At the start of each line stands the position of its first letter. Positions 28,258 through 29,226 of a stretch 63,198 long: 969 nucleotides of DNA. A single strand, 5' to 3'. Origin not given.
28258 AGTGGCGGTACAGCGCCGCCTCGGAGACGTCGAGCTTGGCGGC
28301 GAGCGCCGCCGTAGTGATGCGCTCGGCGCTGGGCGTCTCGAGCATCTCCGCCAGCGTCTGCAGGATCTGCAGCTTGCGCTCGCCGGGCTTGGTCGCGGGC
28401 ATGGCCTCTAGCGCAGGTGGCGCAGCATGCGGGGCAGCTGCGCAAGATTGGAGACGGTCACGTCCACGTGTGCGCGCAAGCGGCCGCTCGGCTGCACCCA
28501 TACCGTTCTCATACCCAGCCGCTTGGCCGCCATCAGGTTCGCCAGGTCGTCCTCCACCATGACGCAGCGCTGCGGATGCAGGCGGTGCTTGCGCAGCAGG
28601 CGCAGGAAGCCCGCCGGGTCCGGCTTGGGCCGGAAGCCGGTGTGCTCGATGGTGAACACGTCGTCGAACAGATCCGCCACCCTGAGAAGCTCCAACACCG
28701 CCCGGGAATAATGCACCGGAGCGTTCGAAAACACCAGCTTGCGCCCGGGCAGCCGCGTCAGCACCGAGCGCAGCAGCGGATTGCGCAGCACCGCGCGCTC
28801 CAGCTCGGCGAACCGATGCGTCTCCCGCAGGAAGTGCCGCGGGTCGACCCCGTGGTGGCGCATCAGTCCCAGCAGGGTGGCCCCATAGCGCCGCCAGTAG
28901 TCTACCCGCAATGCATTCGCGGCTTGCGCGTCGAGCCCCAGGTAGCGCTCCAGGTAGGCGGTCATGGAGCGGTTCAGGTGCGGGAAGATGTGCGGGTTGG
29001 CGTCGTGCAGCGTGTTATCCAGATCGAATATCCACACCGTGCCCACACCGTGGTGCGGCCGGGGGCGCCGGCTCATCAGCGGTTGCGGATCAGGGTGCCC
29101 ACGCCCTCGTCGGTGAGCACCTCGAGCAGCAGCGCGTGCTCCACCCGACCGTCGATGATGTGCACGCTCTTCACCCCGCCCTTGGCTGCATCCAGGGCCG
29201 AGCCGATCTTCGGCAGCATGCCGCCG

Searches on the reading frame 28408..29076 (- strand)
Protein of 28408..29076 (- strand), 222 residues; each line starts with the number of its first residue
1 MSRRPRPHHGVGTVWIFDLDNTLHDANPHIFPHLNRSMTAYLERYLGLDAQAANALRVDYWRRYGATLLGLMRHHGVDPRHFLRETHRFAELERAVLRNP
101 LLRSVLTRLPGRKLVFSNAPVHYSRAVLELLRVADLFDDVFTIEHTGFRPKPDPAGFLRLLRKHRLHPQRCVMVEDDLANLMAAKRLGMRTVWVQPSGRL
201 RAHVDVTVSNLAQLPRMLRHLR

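Call 47: search_protein_families(library=pfam, proteins=[window:28408-29076:-], max_evalue=0.00001)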
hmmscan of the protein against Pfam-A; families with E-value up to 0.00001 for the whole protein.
window:28408-29076:- (222 aa): 3 families
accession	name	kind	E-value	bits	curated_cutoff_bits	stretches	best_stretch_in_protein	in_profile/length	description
PF00702.32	Hydrolase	-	1.3e-16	62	26.4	1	16-188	5-191/191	haloacid dehalogenase-like hydrolase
PF13419.12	HAD_2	-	1.1e-14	55.3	23.8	1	16-194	2-178/178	Haloacid dehalogenase-like hydrolase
PF13242.12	Hydrolase_like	-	7.6e-07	29.4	22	1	150-195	3-49/75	HAD-hyrolase-like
